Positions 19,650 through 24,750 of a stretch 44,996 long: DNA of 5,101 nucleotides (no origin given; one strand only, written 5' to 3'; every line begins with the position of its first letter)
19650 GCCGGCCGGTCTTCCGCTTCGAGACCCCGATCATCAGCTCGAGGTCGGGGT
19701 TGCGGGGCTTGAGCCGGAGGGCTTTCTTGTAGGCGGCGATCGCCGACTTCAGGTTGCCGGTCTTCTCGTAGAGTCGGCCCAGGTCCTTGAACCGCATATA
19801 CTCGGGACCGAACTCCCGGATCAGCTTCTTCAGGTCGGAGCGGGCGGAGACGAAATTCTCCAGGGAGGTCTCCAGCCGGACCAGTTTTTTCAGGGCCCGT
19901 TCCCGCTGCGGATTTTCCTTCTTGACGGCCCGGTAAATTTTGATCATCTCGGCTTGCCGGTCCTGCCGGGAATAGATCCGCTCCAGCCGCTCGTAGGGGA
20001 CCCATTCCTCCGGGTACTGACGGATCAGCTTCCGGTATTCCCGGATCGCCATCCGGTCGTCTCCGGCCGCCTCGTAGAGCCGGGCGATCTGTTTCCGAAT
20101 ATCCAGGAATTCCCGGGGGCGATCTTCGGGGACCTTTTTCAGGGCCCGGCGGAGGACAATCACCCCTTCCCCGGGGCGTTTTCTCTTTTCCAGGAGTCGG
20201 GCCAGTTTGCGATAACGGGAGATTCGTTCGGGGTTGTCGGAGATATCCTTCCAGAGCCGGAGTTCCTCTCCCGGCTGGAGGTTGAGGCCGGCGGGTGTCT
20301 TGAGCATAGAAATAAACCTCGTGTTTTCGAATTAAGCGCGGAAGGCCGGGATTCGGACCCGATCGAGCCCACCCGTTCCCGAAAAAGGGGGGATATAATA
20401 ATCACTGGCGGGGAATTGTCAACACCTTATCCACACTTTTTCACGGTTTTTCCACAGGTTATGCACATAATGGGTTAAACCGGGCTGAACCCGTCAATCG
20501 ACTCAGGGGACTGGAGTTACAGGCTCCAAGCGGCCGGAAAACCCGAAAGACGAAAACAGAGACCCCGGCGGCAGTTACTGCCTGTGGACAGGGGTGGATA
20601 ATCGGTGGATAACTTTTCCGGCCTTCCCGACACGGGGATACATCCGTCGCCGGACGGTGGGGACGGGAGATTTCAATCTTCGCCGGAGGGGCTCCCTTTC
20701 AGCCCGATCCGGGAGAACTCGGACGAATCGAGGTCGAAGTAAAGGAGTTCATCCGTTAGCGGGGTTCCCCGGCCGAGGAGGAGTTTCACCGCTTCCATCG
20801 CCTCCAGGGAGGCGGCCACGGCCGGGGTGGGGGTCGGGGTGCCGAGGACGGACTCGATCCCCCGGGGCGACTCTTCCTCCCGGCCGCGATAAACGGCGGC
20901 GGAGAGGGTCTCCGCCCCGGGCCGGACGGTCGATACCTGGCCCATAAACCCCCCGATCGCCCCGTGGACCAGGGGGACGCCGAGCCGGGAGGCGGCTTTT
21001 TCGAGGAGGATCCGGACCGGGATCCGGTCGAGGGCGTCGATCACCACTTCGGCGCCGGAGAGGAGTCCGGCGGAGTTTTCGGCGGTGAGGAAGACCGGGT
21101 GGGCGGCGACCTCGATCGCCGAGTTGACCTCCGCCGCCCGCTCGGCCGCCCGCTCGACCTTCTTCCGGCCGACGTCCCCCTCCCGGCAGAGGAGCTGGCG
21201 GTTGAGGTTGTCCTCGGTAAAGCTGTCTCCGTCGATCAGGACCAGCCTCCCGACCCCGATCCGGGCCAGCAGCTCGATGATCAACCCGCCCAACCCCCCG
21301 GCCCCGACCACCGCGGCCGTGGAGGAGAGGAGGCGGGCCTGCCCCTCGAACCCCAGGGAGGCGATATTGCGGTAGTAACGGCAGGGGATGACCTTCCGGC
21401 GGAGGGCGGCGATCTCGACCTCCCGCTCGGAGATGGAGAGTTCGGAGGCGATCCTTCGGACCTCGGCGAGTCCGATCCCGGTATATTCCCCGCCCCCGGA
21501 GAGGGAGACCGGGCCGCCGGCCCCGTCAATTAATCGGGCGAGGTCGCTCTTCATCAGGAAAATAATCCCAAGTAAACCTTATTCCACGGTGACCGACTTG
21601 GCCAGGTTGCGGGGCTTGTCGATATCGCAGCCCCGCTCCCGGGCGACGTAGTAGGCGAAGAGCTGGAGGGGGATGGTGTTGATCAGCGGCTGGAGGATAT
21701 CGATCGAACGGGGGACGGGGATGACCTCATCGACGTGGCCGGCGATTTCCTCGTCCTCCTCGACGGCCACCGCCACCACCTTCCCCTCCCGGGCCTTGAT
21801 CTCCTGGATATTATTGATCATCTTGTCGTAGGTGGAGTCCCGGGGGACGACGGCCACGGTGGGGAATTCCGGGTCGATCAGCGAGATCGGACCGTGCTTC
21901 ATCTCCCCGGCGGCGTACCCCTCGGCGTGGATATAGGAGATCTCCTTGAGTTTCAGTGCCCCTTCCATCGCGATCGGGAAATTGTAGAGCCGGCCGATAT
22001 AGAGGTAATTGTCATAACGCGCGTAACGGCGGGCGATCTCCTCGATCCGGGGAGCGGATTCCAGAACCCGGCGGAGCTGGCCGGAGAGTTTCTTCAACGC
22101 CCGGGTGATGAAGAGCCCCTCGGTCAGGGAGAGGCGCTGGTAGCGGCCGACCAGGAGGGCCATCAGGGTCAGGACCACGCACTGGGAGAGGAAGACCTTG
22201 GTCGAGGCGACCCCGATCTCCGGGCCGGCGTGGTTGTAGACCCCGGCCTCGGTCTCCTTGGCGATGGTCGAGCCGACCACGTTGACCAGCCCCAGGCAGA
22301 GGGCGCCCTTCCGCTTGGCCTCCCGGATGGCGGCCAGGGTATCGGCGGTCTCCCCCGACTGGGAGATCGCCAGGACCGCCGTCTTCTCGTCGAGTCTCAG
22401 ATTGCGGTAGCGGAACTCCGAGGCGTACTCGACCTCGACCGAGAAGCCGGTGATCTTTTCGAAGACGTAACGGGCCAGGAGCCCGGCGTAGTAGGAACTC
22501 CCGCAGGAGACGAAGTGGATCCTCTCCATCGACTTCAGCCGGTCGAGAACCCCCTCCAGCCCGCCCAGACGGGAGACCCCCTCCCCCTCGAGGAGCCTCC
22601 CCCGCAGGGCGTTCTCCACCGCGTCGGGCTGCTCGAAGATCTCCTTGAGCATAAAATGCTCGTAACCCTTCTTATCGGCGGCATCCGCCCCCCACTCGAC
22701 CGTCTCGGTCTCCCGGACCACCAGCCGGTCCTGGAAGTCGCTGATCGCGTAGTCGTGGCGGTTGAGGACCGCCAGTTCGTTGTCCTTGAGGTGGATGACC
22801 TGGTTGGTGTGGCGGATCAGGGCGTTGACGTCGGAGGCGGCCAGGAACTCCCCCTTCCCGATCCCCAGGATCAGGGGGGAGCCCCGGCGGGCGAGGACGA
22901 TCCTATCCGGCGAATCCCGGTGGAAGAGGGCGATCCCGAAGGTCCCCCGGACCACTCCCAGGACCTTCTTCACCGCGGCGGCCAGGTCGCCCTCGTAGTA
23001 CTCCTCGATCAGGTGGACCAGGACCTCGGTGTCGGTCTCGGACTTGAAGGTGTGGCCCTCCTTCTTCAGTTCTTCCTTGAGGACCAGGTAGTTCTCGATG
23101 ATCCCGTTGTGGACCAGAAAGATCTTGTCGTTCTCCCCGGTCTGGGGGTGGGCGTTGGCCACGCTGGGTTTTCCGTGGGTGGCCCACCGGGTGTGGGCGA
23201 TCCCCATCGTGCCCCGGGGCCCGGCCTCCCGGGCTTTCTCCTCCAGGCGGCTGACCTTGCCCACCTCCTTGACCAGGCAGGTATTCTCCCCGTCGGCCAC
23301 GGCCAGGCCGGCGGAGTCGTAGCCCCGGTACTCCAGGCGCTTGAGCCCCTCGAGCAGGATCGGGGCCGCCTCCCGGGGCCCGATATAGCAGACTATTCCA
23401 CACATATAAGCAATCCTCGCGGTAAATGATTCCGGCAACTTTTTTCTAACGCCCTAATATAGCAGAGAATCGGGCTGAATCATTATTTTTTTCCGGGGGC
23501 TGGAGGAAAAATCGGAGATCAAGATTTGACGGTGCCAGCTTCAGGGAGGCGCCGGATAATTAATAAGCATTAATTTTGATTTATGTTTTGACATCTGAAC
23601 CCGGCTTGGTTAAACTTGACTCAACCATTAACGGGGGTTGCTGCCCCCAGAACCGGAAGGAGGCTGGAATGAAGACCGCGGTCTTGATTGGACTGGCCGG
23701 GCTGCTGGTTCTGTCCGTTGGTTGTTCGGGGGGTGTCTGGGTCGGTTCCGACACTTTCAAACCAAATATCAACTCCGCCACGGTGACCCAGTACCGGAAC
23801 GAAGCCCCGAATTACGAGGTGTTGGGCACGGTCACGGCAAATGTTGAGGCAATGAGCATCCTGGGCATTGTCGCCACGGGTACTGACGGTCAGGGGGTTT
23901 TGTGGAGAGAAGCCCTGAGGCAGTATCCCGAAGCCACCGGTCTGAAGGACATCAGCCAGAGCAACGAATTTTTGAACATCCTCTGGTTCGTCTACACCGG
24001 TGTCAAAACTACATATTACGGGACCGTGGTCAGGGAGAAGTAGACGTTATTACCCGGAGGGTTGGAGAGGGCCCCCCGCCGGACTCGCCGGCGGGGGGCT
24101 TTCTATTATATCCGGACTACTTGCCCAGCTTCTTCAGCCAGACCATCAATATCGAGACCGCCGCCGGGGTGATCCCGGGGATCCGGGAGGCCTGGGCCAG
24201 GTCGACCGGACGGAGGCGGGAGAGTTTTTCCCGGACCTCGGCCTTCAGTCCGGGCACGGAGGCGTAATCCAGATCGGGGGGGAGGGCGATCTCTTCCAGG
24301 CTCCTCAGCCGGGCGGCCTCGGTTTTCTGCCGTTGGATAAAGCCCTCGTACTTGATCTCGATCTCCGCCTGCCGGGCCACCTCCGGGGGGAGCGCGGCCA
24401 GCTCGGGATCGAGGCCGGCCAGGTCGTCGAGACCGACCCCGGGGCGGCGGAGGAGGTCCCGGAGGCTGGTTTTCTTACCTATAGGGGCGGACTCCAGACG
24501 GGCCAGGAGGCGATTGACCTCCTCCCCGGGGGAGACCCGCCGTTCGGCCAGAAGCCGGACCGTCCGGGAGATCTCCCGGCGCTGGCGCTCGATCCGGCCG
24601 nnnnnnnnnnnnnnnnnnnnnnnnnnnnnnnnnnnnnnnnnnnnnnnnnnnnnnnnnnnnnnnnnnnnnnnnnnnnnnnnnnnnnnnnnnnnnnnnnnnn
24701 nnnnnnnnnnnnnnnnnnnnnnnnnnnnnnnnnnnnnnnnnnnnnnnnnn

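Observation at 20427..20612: Six DnaA-box-like 9-mers in one intergenic gap: candidate replication origin or DnaA control region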

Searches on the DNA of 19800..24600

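Call 9: search_rna_families(source=window, start=19800, end=24600, threshold=evalue, max_evalue=1)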
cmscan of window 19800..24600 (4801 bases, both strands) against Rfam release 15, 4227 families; matches with E-value up to 1: 1.
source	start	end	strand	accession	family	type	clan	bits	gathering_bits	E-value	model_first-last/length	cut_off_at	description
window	24024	24104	+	RF02790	sodF_sRNA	Gene; sRNA;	-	26.6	46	0.39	1-90/90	no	sodF sRNA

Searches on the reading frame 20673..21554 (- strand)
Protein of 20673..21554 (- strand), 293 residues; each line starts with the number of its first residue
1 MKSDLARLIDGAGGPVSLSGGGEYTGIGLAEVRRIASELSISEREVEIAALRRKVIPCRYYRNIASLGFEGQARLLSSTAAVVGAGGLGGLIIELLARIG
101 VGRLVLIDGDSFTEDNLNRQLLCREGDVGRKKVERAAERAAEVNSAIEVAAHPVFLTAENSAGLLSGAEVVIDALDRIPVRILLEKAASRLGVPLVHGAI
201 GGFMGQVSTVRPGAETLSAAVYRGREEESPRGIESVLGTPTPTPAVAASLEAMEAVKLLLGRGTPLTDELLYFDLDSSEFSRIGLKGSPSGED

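Call 5: search_protein_families(library=pfam, proteins=[window:20673-21554:-])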
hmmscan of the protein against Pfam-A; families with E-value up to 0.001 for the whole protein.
window:20673-21554:- (293 aa): 1 family
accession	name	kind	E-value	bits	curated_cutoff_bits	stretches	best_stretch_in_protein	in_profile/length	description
PF00899.27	ThiF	-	3.3e-53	180.7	28.1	1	60-284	1-228/238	ThiF family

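Call 11: find_related_loci(query=window:20673-21554:-, collection=genome_contigs, flank=10000)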
Query window:20673-21554:- (293 aa) in genome_contigs; peptide patterns used: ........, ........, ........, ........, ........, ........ (x = any residue, [..] = any of these).
375 stretches matched a pattern; 27 encode a relative of the query (tblastn E <= 1e-3); 27 distinct loci.
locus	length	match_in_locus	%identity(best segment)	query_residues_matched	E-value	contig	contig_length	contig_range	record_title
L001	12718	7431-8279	78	1-283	8e-129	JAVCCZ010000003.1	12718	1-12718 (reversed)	MAG: Candidatus Erginobacter occultus isolate MAG_3300035698_653 Ga0374944_466375, whole genome shotgun sequence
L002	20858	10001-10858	72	1-287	8e-129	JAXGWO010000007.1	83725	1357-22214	MAG: PVC group bacterium isolate AnMBR.bin469 bin469_7, whole genome shotgun sequence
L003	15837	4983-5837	72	1-286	3e-116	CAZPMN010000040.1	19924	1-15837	MAG TPA_asm: uncultured bacterium isolate binchicken_co405_158 genome assembly, contig: NODE_3975_length_19924_cov_13.32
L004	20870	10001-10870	49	1-292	4e-74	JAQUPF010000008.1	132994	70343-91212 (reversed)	MAG: bacterium isolate STD1_218 NODE_251_length_132994_cov_5.555811_Sandtown_D1, whole genome shotgun sequence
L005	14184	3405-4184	52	30-290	7e-72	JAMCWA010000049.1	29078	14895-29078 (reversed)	MAG: Bacillota bacterium isolate FK_Sedi_B_Bin.70 NODE_4946_length_29078_cov_2.62214, whole genome shotgun sequence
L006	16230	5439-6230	43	27-289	4e-59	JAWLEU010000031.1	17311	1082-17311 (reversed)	MAG: Desulfosalsimonas sp. isolate 20BLK6-1.bin.84 NODE_3231_length_17311_cov_10.268127, whole genome shotgun sequence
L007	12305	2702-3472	43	27-284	1e-58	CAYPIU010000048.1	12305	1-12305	MAG TPA_asm: uncultured Synergistales bacterium isolate binchicken_co13_357 genome assembly, contig: NODE_8035_length_12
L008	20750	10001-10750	46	24-274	4e-56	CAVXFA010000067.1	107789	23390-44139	MAG: uncultured delta proteobacterium isolate MFD04408.bin.1.124 genome assembly, contig: contig_41437, whole genome sho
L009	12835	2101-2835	43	50-293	1e-51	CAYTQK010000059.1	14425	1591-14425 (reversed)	MAG TPA_asm: uncultured Desulfobacterales bacterium isolate SRP252850_co1_236 genome assembly, contig: NODE_7801_length_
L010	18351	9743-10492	43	36-285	8e-49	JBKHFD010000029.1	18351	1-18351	MAG: Desulfobacterales bacterium isolate D1M05_34 NODE_2114_length_18351_cov_20.996611, whole genome shotgun sequence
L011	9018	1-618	44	81-285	4e-48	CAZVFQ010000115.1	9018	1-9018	MAG TPA_asm: uncultured Desulfobacteraceae bacterium isolate SRP252850_co1_162 genome assembly, contig: NODE_14825_lengt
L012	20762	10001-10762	38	34-289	6e-39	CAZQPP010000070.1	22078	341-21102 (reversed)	MAG TPA_asm: uncultured Myxococcales bacterium isolate SRP077602_co2_114 genome assembly, contig: NODE_3526_length_22078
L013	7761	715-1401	36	59-285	1e-38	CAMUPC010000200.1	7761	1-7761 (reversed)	MAG TPA_asm: uncultured Eubacterium sp. isolate SRR14038236_bin.36_metawrap_v1.3_MAG genome assembly, contig: NODE.11594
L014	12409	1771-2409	41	59-274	2e-35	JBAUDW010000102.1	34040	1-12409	MAG: Phycisphaerae bacterium isolate MFD12939_ilm_asm_bin30 k127_221911, whole genome shotgun sequence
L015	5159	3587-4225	40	59-274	4e-35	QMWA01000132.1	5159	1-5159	MAG: Thermoproteota archaeon isolate B14_G2 B14_Guay2_scaffold_10860, whole genome shotgun sequence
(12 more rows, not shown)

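Call 51: search_protein_families(library=ncbifam, proteins=[window:20673-21554:-], max_evalue=0.001)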
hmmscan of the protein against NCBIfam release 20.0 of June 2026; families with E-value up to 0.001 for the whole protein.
window:20673-21554:- (293 aa): 25 families
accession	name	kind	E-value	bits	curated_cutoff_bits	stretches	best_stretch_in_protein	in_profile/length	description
NF006444.0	PRK08762.1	equivalog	2.4e-47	161.4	449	1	58-289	126-362/387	molybdopterin-synthase adenylyltransferase MoeB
NF006204.0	PRK08328.1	equivalog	1.7e-44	152.1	339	1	59-281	9-227/231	hypothetical protein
NF047750.1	SAMPActivE1UbaA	equivalog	6.6e-43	147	450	1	59-286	12-240/270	SAMP-activating enzyme E1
TIGR02356.1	adenyl_thiF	equivalog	1.4e-41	142.1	275.25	1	63-259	5-203/203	thiazole biosynthesis adenylyltransferase ThiF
NF004281.0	PRK05690.1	subfamily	1.7e-40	138.8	266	1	58-288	11-242/250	molybdopterin-synthase adenylyltransferase MoeB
NF005902.0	PRK07878.1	equivalog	2e-34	119.2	647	1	59-290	22-259/392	adenylyltransferase/sulfurtransferase MoeZ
NF004111.0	PRK05600.1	equivalog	2.1e-32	112.6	437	1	63-279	27-246/371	ThiF family adenylyltransferase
TIGR02355.1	moeB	equivalog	6.4e-32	110.9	376.55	1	59-285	4-231/240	molybdopterin-synthase adenylyltransferase MoeB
NF005646.0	PRK07411.1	equivalog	7e-30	104.4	633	1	59-289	18-250/390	molybdopterin-synthase adenylyltransferase MoeB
NF006077.0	PRK08223.1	equivalog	4.3e-26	91.6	266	1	60-216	11-169/296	hypothetical protein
NF009123.0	PRK12475.1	subfamily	1.2e-24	87.2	510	1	61-283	6-230/338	MoeB/ThiF family adenylyltransferase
NF006395.0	PRK08644.1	equivalog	7.3e-23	81.3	159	1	72-198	25-152/215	sulfur carrier protein ThiS adenylyltransferase ThiF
NF011424.0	PRK14851.1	subfamily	1.1e-20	73.2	1170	1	60-203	26-171/679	hypothetical protein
NF011425.0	PRK14852.1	equivalog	1.2e-19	69.7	1337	1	59-230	314-485/989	hypothetical protein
NF011696.0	PRK15116.1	equivalog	4.5e-19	69.1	304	1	76-209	29-161/268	tRNA cyclic N6-threonylcarbamoyladenosine(37) synthase TcdA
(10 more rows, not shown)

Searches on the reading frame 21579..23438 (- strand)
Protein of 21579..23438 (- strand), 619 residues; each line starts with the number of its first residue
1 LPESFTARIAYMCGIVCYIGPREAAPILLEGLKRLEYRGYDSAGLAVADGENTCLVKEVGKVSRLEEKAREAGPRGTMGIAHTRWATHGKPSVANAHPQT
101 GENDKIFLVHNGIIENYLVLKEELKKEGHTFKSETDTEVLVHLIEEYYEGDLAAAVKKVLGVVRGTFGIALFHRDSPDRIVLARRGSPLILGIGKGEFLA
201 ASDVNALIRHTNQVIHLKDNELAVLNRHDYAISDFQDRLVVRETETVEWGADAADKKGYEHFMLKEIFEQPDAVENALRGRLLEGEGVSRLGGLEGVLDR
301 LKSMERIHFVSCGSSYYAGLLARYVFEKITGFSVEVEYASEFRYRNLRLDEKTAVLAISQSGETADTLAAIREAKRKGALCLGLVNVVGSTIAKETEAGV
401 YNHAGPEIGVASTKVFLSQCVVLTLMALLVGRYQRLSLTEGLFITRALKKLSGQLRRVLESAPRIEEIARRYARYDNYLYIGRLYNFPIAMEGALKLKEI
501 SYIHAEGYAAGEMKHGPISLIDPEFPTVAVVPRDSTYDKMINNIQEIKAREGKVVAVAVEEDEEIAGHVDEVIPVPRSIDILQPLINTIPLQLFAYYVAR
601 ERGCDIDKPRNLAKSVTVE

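Call 5: search_protein_families(library=pfam, proteins=[window:21579-23438:-])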
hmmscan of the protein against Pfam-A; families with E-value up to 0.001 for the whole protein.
window:21579-23438:- (619 aa): 3 families
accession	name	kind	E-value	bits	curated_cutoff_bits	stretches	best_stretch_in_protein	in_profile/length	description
PF01380.27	SIS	-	2.7e-52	176.4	25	2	302-428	3-130/131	SIS domain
PF13522.11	GATase_6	-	3.2e-22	79.4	27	1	76-203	10-130/130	Glutamine amidotransferase domain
PF13537.11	GATase_7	-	1.8e-16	60.7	25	1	94-208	11-122/123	Glutamine amidotransferase domain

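Call 51: search_protein_families(library=ncbifam, proteins=[window:21579-23438:-], max_evalue=0.001)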
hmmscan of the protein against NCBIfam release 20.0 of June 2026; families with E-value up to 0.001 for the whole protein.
window:21579-23438:- (619 aa): 21 families
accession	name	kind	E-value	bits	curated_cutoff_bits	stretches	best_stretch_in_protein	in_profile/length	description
NF001484.0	PRK00331.1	subfamily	2.5e-240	799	381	1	12-619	1-601/601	isomerizing glutamine--fructose-6-phosphate transaminase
TIGR01135.1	glmS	equivalog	1.2e-237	790.2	418.05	1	13-619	1-607/607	glutamine--fructose-6-phosphate transaminase (isomerizing)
NF046059.1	NagB_SO3506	equivalog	2.1e-38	132.5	430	1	305-614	39-325/330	glucosamine-6-phosphate deaminase NagB-II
TIGR01134.1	purF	equivalog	5.3e-28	98.5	350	1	13-233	1-225/432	amidophosphoribosyltransferase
NF041128.1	glucosaP_deam_GlmD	equivalog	1.5e-25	90.1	580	1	295-616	22-321/323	glucosamine-6-phosphate deaminase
TIGR01536.1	asn_synth_AEB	equivalog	2e-16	60.1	267.1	1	74-343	42-294/517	asparagine synthase (glutamine-hydrolyzing)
NF008481.0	PRK11382.1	equivalog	4.1e-15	55.8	430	1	302-560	42-294/340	fructoselysine 6-phosphate deglycase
NF006949.0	PRK09431.1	equivalog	8.1e-12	44.4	499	1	94-217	58-175/554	asparagine synthase B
TIGR03104.1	trio_amidotrans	equivalog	1.2e-10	40.3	570.1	1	77-211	42-169/589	N-acetylglutaminylglutamine amidotransferase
TIGR03108.1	eps_aminotran_1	hypoth_equivalog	2.1e-10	39.9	816.9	1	94-213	58-172/628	XrtA/PEP-CTERM system amidotransferase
NF003915.0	PRK05441.1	subfamily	6.6e-07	28.6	168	1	345-414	125-194/300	N-acetylmuramic acid 6-phosphate etherase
NF040776.2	AlsR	equivalog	1.4e-06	27.5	400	1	348-402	173-227/279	transcriptional repressor AlsR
TIGR00274.1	TIGR00274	equivalog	5.7e-06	25.6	302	1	344-415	119-190/291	N-acetylmuramic acid 6-phosphate etherase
NF008458.0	PRK11337.1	equivalog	9.4e-06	24.8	378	1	349-398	186-235/293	MurR/RpiR family transcriptional regulator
NF006422.0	PRK08674.1-1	subfamily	1.5e-05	24.6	317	1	300-379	22-92/302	bifunctional phosphoglucose/phosphomannose isomerase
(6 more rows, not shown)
